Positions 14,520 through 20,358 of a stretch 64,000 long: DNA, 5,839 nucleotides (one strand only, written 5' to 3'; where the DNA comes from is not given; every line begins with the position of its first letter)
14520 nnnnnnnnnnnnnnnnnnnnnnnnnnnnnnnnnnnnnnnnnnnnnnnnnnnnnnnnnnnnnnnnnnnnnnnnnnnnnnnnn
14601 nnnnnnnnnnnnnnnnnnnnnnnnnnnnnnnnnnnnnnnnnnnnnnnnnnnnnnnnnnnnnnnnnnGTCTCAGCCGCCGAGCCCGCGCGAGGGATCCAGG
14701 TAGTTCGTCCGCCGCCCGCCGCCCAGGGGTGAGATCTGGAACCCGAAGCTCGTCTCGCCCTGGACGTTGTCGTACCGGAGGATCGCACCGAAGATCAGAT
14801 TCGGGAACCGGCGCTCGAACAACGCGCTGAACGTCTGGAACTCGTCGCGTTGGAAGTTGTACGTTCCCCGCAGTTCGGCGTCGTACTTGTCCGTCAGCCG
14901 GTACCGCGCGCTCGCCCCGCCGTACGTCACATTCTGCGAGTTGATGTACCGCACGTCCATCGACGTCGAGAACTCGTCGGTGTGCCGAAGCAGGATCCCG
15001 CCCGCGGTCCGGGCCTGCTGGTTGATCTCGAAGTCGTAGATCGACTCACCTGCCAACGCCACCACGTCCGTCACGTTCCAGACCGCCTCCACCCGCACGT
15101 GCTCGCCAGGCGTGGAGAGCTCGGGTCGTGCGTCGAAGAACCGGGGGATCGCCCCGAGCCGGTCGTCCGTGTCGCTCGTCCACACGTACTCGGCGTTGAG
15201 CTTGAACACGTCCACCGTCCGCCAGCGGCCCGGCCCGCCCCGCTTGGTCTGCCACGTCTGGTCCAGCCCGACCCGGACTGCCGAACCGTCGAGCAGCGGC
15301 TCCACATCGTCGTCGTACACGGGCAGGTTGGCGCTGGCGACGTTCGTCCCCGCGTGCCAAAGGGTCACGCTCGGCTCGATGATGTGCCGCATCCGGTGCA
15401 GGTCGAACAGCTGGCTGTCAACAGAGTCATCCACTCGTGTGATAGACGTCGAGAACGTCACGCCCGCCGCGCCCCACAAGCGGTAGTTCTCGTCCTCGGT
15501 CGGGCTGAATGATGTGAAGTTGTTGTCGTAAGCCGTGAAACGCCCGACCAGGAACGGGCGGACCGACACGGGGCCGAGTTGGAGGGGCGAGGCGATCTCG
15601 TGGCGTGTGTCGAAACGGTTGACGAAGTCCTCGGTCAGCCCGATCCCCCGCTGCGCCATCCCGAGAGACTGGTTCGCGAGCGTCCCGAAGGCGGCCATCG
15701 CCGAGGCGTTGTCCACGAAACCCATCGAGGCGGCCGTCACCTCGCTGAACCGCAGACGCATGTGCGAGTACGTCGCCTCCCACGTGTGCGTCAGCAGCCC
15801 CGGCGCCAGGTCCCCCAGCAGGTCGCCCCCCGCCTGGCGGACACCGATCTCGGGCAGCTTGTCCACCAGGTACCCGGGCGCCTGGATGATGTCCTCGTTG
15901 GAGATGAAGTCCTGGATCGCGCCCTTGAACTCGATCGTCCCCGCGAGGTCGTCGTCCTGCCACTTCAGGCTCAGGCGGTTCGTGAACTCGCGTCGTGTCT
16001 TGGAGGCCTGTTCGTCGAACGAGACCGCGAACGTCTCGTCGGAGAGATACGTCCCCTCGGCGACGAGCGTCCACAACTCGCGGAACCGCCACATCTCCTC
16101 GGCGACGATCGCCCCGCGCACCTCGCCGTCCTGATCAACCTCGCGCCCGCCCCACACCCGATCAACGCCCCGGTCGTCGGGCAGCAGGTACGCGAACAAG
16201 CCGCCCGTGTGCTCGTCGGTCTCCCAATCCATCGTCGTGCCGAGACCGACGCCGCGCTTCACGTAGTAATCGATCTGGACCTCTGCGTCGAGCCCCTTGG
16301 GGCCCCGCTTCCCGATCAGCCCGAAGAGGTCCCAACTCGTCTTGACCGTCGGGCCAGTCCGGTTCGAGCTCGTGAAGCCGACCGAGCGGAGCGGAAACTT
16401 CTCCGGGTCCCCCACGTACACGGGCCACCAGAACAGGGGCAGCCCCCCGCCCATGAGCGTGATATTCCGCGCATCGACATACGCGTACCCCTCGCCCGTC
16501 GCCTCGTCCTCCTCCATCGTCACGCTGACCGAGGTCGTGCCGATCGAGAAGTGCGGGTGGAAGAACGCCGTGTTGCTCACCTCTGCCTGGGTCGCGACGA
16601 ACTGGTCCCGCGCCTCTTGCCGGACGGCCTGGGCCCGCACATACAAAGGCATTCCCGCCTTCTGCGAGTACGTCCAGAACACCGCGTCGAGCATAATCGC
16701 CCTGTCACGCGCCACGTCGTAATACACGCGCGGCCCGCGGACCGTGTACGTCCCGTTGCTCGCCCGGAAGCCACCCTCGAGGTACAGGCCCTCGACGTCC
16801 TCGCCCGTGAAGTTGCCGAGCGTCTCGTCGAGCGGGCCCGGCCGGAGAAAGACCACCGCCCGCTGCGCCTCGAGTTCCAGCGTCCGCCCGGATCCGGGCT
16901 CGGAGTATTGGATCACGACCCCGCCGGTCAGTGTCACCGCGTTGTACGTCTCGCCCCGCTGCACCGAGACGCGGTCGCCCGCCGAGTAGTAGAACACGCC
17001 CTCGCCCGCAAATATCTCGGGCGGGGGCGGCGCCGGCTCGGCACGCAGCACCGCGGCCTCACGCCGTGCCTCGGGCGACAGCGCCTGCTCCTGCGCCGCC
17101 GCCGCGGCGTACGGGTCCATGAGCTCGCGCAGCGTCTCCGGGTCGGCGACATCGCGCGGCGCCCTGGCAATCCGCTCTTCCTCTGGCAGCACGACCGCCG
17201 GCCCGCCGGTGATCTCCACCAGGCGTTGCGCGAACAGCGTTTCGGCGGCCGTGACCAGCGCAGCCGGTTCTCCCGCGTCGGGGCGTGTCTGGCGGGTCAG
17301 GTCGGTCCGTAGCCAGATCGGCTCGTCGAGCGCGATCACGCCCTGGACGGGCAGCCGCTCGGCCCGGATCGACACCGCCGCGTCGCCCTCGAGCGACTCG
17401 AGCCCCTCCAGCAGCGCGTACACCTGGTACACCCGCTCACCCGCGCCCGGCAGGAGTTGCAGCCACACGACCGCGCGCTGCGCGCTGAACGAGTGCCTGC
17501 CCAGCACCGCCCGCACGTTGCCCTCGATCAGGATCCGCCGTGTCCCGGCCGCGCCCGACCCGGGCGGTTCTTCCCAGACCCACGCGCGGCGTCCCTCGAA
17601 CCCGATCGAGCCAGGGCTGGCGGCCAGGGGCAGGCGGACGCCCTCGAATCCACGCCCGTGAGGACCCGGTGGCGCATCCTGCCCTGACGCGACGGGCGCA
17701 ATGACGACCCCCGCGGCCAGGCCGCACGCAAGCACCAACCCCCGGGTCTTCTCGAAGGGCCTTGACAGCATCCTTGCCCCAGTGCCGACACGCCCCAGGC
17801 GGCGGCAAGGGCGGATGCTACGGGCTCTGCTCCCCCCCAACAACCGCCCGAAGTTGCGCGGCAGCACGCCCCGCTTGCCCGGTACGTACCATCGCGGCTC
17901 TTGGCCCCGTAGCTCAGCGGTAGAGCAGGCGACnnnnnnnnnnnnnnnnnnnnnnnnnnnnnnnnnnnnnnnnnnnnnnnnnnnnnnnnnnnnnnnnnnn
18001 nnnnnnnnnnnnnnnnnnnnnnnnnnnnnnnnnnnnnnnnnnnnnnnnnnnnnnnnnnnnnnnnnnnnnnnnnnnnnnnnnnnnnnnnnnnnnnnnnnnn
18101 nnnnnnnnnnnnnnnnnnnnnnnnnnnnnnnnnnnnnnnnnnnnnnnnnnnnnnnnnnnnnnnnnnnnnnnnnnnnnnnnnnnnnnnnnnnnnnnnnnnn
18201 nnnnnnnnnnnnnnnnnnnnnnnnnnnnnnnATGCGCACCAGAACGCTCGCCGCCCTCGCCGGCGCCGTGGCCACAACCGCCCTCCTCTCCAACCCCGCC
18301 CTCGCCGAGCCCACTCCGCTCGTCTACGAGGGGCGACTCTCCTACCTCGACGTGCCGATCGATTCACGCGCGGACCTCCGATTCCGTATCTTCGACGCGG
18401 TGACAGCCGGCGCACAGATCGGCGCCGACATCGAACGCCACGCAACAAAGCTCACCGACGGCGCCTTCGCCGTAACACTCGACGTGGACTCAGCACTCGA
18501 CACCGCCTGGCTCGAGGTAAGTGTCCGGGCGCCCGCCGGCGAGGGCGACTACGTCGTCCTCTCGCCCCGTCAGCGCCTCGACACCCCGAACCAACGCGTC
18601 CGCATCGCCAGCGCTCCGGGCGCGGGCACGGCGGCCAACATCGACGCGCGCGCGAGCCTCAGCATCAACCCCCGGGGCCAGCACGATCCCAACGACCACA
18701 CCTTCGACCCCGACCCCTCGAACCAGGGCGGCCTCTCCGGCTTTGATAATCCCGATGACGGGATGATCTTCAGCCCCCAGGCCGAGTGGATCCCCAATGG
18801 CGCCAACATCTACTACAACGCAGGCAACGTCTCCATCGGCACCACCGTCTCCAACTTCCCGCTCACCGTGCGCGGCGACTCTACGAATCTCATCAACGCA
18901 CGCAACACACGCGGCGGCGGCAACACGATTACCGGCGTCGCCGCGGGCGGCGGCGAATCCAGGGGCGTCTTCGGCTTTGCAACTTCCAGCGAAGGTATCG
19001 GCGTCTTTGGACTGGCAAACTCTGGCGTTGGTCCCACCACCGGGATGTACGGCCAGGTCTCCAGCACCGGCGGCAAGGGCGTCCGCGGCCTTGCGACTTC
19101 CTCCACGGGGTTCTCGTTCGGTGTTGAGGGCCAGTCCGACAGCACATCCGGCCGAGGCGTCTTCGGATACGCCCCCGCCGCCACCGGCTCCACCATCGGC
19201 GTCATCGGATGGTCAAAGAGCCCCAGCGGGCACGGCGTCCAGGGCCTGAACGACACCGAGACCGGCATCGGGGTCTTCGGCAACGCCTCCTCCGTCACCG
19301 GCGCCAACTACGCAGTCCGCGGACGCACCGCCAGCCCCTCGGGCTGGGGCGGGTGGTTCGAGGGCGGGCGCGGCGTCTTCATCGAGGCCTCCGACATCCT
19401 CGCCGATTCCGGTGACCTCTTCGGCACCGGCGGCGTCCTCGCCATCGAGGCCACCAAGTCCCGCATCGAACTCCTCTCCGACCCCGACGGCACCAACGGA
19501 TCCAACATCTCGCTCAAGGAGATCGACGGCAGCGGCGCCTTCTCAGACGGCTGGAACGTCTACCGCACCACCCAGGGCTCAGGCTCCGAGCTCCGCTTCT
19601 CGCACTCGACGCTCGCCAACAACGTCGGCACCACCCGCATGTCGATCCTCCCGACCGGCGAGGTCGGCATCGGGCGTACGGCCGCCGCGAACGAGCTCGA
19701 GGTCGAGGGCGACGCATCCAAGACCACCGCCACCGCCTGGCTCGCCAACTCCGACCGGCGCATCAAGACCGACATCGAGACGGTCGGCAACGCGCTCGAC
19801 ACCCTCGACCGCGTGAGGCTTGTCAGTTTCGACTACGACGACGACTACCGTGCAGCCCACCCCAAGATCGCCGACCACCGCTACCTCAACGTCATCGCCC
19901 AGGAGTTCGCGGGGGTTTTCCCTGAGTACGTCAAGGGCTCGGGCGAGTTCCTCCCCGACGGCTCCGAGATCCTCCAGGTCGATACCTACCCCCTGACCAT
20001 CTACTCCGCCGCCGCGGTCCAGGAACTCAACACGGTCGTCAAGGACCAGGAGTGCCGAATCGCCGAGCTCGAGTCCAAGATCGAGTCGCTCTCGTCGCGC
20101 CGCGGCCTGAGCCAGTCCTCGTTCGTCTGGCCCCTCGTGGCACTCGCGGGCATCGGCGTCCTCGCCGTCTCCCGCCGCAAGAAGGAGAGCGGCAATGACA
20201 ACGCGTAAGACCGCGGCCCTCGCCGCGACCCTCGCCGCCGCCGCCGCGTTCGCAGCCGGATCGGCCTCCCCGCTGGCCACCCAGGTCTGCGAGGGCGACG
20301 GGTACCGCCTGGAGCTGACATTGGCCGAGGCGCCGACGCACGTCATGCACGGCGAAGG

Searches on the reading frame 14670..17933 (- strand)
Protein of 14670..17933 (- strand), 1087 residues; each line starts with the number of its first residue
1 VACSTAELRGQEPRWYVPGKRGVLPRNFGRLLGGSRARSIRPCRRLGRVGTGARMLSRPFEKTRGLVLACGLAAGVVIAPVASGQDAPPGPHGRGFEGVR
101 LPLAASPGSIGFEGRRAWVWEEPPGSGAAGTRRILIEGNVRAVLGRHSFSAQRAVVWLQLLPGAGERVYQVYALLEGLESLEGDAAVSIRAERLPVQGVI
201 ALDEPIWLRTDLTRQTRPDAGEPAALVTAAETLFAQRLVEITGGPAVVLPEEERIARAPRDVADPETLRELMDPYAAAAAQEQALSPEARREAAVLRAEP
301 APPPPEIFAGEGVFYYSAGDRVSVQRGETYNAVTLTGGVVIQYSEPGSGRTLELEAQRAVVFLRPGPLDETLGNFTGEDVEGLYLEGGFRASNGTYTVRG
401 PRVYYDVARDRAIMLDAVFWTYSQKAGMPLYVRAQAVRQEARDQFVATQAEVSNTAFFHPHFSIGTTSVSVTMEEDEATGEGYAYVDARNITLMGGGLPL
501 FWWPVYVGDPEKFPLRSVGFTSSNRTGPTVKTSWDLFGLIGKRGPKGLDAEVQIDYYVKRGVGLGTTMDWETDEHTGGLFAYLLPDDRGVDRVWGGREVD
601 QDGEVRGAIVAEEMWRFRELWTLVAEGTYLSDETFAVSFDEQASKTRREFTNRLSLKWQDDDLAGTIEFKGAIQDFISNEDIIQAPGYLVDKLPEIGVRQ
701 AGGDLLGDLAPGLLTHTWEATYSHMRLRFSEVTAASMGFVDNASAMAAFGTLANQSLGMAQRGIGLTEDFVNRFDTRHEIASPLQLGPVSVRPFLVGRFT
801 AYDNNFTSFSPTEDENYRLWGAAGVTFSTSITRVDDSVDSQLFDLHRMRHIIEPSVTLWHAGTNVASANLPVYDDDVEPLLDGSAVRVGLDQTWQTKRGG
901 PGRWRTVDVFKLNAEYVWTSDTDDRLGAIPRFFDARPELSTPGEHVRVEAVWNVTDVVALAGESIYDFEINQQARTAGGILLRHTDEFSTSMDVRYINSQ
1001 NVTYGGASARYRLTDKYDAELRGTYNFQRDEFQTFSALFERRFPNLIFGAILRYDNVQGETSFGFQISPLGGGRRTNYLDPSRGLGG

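Call 53: search_protein_families(library=pfam, proteins=[window:14670-17933:-], max_evalue=0.001)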
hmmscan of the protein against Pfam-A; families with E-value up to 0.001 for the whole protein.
window:14670-17933:- (1087 aa): 1 family
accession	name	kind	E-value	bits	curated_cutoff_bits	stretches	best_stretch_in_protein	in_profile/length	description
PF04453.20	LptD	-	4.3e-05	23.4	22.4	0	605-876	2-228/384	LPS transport system D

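Call 73: search_protein_families(library=ncbifam, proteins=[window:14670-17933:-], max_evalue=0.001)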
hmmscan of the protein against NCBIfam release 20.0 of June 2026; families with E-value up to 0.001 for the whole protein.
window:14670-17933:- (1087 aa): 0 families

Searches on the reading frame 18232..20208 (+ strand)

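Call 16: search_protein_families(library=pfam, proteins=[window:18232-20208:+], max_evalue=0.001)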
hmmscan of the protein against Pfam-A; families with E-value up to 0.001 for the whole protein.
window:18232-20208:+ (658 aa): 1 family
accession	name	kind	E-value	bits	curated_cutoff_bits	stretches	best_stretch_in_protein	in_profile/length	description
PF13884.11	Peptidase_S74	-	1.9e-12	47.7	22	1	507-568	1-58/58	Chaperone of endosialidase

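Call 73: search_protein_families(library=ncbifam, proteins=[window:18232-20208:+], max_evalue=0.001)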
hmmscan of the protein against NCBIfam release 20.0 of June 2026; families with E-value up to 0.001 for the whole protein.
window:18232-20208:+ (658 aa): 0 families
